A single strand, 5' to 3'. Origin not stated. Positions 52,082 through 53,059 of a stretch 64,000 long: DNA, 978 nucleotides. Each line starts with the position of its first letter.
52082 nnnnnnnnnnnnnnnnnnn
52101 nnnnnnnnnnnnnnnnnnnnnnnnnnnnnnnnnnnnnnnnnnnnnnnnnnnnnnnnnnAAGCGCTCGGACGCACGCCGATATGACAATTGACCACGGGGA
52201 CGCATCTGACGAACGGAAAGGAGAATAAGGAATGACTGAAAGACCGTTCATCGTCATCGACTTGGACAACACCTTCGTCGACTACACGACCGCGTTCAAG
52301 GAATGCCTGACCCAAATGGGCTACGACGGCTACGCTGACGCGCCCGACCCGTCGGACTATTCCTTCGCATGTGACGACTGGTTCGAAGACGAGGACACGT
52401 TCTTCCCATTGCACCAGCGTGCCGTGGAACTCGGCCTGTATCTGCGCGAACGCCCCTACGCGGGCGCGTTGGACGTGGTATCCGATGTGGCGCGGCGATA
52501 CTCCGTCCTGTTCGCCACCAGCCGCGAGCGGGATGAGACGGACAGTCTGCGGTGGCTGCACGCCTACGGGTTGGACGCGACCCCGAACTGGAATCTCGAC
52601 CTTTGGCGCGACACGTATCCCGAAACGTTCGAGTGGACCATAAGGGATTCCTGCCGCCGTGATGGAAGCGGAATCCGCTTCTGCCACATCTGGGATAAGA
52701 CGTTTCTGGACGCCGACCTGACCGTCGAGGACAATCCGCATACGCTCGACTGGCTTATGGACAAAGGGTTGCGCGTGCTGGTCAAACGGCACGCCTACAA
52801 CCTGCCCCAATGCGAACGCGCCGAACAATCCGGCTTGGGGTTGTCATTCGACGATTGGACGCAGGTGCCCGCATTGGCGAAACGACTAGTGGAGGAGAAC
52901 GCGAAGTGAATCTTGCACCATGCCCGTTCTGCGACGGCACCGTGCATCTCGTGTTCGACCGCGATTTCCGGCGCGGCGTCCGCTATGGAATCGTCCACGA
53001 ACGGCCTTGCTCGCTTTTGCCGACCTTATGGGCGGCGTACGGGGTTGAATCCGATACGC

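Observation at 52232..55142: RNA ligase with a HAD phosphatase-like gene and a Lar-like gene: a possible RNA-repair (anti-anticodon-nuclease) module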

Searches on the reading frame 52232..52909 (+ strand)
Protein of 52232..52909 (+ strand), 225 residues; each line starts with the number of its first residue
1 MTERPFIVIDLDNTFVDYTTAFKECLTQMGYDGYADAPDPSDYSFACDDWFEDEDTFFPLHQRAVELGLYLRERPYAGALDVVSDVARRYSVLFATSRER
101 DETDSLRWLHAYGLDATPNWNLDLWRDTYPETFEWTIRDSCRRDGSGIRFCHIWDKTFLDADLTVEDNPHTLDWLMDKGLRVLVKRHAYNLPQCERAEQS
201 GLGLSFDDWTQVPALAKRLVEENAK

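Call 3: search_protein_families(library=pfam, proteins=[window:52232-52909:+], max_evalue=0.1)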
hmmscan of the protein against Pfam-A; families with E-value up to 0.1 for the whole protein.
window:52232-52909:+ (225 aa): 1 family
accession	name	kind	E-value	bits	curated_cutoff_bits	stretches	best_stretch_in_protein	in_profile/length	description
PF06941.18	NT5C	-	0.017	15.4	24.8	0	151-197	119-164/180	5' nucleotidase, deoxy (Pyrimidine), cytosolic type C protein (NT5C)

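Call 4: search_protein_families(library=ncbifam, proteins=[window:52232-52909:+], max_evalue=0.1)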
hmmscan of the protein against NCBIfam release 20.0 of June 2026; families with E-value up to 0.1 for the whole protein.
window:52232-52909:+ (225 aa): 0 families

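Call 11: search_solved_structures(query=window:52232-52909:+, max_evalue=10, show_alignments=2)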
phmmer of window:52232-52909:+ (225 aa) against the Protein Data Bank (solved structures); distinct sequences matched with E-value up to 10: 1.
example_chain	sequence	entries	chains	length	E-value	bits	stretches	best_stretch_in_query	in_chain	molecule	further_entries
3lm3_A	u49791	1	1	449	1.4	11.6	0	32-86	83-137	uncharacterized protein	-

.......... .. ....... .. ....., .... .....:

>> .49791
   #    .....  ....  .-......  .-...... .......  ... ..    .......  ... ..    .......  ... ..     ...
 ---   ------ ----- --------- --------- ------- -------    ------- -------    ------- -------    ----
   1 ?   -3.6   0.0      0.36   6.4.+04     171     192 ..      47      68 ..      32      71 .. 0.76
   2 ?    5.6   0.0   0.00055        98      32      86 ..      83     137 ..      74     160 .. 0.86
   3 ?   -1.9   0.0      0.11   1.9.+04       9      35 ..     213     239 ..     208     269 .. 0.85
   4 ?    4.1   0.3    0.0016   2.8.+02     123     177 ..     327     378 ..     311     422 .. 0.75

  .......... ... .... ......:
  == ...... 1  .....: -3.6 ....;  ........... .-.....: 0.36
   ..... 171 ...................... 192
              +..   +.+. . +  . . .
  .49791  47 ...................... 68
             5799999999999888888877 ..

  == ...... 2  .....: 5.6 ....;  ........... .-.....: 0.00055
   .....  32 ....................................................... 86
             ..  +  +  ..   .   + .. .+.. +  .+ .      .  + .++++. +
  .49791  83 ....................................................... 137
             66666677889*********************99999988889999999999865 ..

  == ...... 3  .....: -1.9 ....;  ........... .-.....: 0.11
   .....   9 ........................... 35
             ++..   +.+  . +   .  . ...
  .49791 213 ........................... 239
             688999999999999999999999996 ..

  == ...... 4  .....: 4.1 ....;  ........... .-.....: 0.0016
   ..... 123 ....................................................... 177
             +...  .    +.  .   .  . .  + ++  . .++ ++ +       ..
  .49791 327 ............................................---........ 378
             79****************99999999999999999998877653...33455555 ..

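Call 15: find_homologous_proteins(query=window:52232-52909:+)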
Query window:52232-52909:+ (225 aa): 47 proteins with E <= 0.001 among 274 candidates.
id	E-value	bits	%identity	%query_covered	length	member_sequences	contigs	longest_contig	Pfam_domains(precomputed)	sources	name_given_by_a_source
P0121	3.2e-149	513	98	98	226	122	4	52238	-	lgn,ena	-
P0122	5.3e-144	496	95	98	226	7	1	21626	-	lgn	-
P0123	6.0e-136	470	88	100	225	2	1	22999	-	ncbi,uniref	ncbi:hypothetical protein [Bifidobacterium adolescentis]|uniref:hypothetical protein n=1 Tax=Bifidob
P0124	3.6e-135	467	89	100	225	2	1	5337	-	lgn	-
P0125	3.6e-133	461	90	98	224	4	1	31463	-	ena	-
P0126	6.3e-132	456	88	98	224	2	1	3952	-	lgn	-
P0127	9.2e-129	446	87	98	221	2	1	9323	-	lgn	-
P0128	1.4e-128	445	86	100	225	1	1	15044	-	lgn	-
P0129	4.6e-128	444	86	99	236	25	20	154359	-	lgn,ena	-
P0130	3.3e-127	441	86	98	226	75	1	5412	-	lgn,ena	-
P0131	1.2e-126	439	87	98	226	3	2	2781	-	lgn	-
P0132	5.5e-124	430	84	100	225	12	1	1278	-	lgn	-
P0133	3.3e-100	353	71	100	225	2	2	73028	-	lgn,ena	-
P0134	1.7e-98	347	97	69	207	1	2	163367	-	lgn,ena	-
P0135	5.6e-92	326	88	72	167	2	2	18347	-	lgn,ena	-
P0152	1.1e-53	200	49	99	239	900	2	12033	-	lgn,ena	-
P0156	1.4e-51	193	48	98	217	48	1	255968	-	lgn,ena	-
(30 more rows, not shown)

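Call 18: search_protein_families(library=phrogs, proteins=[window:52232-52909:+], max_evalue=0.01)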
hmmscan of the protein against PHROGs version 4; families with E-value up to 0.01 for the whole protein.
window:52232-52909:+ (225 aa): 2 families
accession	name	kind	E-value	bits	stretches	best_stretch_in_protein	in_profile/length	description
phrog_420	-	unknown function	1.9e-10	41.7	1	1-190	10-181/267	unknown function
phrog_415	-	other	6.6e-06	27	1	1-115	18-107/218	polynucleotide kinase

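Call 21: predict_structure(alignment_id=A1)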
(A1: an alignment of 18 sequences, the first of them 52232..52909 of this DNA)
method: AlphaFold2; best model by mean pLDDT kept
length: 225 residues; sequences in the alignment: 18
mean_pLDDT: 67.3   pTM: 0.67
mean pLDDT of the five models: 67.3, 58.3, 55.3, 51.6, 46.4
residues with pLDDT >= 90: 42; 70-90: 57; 50-70: 71; < 50: 55
segments of 3 or more residues with pLDDT < 50: 40-52, 71-73, 113-137, 143-148
pLDDT, mean of each block of 10 residues (from residue 1): 76 56 69 60 43 59 58 59 80 69 53 41 43 47 49 75 89 92 87 94 92 92 60
secondary structure, 60 per line:
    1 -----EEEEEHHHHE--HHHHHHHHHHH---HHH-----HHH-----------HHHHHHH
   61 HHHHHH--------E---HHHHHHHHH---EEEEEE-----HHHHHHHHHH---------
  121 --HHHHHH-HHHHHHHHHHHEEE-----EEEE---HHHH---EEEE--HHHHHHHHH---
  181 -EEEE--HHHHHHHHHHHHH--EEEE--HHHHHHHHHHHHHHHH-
elements in order: E6-10 H11-14 H18-28 H54-66 H79-87 E91-96 H102-111 H123-128 H130-140 E141-143 E149-152 H156-159 E163-166 H169-177 E182-185 H188-200 E203-206 H209-224

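Call 22: search_solved_structures(query=A1, max_evalue=10, show_alignments=3)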
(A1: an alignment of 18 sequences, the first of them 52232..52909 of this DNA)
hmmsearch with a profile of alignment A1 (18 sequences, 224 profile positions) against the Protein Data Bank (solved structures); distinct sequences matched with E-value up to 10: 1.
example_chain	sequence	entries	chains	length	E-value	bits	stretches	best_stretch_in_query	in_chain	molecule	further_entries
7whr_B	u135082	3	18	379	0.94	12.4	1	130-168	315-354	Nucleotidyl transferase family protein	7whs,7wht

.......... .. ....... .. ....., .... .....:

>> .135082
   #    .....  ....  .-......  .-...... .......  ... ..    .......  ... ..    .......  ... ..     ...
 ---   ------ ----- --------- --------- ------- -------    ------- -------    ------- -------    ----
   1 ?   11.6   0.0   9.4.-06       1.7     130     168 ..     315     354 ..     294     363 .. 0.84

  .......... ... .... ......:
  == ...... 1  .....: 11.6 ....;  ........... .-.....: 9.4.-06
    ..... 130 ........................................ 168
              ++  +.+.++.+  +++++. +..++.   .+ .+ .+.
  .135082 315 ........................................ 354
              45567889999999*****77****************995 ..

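Call 29: search_dna_similar(query=window:52232-52909:+, collection=plasmids, mode=protein, max_rows=25, max_evalue=0.001)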
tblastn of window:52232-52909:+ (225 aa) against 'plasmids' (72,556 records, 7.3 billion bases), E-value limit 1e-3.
Records with a match: 5; places in all: 5; records where one place covers at least 80% of the query: 5.
Best place of each record, by identity: <60% 5.
By first word of the organism name: Bifidobacterium 5.
By predicted mobility (MOB-suite, as given by PLSDB): non-mobilizable 5.
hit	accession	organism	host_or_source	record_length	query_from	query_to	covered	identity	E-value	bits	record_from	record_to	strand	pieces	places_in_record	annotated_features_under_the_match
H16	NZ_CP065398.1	Bifidobacterium longum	cell culture,feces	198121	7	219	95%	30.3%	2e-12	73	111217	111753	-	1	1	2-C-methyl-D-erythritol 4-phosphate cytidylyltransferase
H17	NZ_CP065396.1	Bifidobacterium longum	cell culture,feces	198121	7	219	95%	30.3%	2e-12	73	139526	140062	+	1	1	2-C-methyl-D-erythritol 4-phosphate cytidylyltransferase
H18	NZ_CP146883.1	Bifidobacterium longum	-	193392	7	219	95%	30.1%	6e-14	77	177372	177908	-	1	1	2-C-methyl-D-erythritol 4-phosphate cytidylyltransferase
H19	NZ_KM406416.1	Bifidobacterium breve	-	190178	7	215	93%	30.7%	1e-13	76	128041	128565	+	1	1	2-C-methyl-D-erythritol 4-phosphate cytidylyltransferase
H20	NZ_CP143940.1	Bifidobacterium longum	Homo sapiens,cell culture,human fecal ...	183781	7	215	93%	29.3%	7e-13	74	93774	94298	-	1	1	2-C-methyl-D-erythritol 4-phosphate cytidylyltransferase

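Call 30: search_dna_similar(query=window:52232-52909:+, collection=phages, mode=protein, max_rows=25, max_evalue=0.001)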
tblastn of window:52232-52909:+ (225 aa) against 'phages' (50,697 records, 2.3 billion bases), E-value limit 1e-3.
Records with a match: 2; places in all: 2; records where one place covers at least 80% of the query: 2.
Best place of each record, by identity: <60% 2.
By first word of the organism name: Gordonia 2.
By host as written in the record: Gordonia terrae 3612 2.
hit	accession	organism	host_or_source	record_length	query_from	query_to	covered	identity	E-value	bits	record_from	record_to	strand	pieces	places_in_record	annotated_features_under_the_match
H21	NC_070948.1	Gordonia phage Mollymur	Gordonia terrae 3612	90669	7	196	84%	25.5%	5e-4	47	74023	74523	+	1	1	none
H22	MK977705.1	Gordonia phage Mollymur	Gordonia terrae 3612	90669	7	196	84%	25.5%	5e-4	47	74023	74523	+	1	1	none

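Call 31: get_annotated_region(hit=H21, flank=6000)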
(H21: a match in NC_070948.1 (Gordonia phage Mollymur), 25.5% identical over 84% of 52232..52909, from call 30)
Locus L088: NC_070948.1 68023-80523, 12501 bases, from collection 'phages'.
description: Gordonia phage Mollymur, complete genome.
organism: Gordonia phage Mollymur (NCBI taxid 2590895)
taxonomy: Viruses; Duplodnaviria; Heunggongvirae; Uroviricota; Caudoviricetes; Mollymurvirus; Mollymurvirus mollymur
host: Gordonia terrae 3612; source: soil; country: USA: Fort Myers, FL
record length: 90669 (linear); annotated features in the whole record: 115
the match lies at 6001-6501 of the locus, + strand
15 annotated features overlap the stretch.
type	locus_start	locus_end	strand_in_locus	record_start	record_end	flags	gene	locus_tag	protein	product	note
CDS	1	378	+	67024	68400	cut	101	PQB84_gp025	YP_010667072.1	RNA ligase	-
CDS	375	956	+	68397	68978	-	102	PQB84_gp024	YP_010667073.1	HNH endonuclease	-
CDS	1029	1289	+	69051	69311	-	103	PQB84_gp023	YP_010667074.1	hypothetical protein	-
CDS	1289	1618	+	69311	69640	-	104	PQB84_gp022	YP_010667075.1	hypothetical protein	-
CDS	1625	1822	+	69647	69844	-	105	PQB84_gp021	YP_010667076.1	hypothetical protein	-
CDS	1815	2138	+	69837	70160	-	106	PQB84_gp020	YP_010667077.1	hypothetical protein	-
CDS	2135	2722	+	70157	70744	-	107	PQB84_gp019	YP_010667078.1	hypothetical protein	-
CDS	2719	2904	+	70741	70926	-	108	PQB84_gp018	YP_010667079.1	hypothetical protein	-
CDS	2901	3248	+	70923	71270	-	109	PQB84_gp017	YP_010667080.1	HNH endonuclease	-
CDS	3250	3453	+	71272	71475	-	110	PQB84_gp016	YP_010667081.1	hypothetical protein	-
CDS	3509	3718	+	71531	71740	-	111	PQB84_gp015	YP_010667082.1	hypothetical protein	-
CDS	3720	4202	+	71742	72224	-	112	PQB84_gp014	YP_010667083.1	hydrolase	-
CDS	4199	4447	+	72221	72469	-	113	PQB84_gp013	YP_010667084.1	membrane protein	-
CDS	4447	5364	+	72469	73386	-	114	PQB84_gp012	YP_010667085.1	ATPase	-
CDS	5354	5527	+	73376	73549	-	115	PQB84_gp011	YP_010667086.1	hypothetical protein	-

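Call 35: find_encoding_contigs(protein=P0156, flank=10000, max_places=3)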
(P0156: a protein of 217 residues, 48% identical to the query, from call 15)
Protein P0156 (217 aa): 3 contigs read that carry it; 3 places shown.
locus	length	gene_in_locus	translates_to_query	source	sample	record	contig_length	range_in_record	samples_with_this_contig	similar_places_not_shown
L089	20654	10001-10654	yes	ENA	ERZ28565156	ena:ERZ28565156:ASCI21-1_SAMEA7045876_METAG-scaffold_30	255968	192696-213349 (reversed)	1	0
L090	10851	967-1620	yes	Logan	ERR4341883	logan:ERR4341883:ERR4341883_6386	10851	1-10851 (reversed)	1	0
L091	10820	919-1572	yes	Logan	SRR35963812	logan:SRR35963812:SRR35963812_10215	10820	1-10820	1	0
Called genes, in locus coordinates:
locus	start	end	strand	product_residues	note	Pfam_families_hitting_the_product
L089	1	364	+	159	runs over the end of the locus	PF01381:HTH_3, PF12844:HTH_19 (weak), PF13560:HTH_31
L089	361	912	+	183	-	-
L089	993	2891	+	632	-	PF20597:pAdhesive_15, PF09479:Flg_new (faint)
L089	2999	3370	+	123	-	-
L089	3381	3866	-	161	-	-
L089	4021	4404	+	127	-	-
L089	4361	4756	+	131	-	-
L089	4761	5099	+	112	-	-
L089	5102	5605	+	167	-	-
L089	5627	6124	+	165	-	-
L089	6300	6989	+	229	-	-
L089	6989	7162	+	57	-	-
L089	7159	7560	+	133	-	-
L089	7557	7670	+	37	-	-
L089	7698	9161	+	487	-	PF01385:OrfB_IS605, PF07282:Cas12f1-like_TNB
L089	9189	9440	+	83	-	-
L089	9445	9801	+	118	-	-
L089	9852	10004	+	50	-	-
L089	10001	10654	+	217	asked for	-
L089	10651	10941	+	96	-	-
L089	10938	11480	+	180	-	-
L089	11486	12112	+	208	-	-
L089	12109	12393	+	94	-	-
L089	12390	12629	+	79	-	-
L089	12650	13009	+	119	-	-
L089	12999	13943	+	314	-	-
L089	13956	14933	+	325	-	-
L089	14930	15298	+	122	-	-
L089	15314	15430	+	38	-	-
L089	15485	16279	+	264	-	PF01145:Band_7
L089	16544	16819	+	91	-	-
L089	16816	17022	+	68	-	-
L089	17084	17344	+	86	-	-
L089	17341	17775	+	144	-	-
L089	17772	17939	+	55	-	-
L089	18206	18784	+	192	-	-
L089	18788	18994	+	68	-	-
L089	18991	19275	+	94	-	-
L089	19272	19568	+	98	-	-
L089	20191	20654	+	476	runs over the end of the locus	PF01704:UDPGP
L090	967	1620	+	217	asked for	-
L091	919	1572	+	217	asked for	-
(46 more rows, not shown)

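Call 36: find_encoding_contigs(protein=P0152, flank=10000, max_places=3)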
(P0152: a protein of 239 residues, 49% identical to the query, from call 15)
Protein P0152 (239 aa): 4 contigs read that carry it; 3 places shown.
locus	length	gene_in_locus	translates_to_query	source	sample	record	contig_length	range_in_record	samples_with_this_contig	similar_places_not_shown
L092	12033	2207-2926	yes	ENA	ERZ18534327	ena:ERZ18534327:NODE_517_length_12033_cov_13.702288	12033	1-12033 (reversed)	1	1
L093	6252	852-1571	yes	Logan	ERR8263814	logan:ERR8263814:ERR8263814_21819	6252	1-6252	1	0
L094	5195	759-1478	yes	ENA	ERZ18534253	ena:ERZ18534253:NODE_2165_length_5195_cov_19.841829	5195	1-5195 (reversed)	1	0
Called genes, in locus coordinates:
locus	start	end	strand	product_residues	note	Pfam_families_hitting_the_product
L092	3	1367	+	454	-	?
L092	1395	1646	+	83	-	-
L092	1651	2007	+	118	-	-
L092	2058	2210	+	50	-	-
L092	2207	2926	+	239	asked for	-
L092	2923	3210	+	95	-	-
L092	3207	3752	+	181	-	-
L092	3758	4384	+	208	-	-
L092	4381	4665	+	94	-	-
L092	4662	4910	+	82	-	-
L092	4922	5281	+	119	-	-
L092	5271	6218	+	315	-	-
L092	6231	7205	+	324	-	-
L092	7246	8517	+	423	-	PF13304:AAA_21, PF13175:AAA_15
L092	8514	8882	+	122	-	-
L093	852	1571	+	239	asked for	-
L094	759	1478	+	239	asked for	-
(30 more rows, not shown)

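Call 52: search_protein_families(library=pfam, proteins=[L089:10001-10654:+], max_evalue=0.05)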
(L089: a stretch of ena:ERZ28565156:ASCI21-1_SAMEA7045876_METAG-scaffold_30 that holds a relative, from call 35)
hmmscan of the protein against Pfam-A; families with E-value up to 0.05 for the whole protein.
L089:10001-10654:+ (217 aa): 0 families

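Call 72: find_related_loci(query=A4, collection=metagenome_contigs, flank=10000)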
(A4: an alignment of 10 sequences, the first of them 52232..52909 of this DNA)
Query A4 (225 aa) in metagenome_contigs; peptide patterns used: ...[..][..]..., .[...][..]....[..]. (x = any residue, [..] = any of these).
311 stretches matched a pattern; 81 encode a relative of the query (tblastn E <= 1e-3); the best 80 are kept; 80 distinct loci.
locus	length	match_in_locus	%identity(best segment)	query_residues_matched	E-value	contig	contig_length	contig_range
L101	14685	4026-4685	98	1-220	2e-146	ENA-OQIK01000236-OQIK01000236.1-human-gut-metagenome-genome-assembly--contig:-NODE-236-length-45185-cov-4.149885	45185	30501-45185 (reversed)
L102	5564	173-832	97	1-220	1e-146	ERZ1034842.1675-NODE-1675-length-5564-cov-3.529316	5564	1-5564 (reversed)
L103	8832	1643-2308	86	1-222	6e-128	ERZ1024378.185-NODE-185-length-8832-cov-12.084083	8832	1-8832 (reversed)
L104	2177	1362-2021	86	1-220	2e-134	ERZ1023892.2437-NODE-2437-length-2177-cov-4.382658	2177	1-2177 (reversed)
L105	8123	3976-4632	87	1-220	2e-126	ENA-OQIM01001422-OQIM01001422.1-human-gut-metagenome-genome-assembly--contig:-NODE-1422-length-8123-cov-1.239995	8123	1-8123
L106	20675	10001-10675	71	1-225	6e-101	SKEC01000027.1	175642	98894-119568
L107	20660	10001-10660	69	1-225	1e-91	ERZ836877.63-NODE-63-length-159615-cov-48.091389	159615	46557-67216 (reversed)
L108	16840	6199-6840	65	1-220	3e-86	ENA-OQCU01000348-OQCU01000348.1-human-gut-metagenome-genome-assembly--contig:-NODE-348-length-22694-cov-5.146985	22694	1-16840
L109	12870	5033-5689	62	1-225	3e-83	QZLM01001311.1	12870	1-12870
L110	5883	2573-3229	62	1-225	9e-83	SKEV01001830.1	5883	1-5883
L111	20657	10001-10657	61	1-225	2e-81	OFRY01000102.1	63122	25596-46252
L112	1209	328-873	63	6-216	2e-87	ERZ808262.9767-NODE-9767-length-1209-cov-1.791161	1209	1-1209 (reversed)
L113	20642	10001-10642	61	1-220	2e-75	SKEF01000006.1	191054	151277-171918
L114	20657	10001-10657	58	1-225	2e-74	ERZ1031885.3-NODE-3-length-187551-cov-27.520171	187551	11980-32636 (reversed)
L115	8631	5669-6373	49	1-220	1e-58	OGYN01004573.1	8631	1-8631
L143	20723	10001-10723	42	6-220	6e-48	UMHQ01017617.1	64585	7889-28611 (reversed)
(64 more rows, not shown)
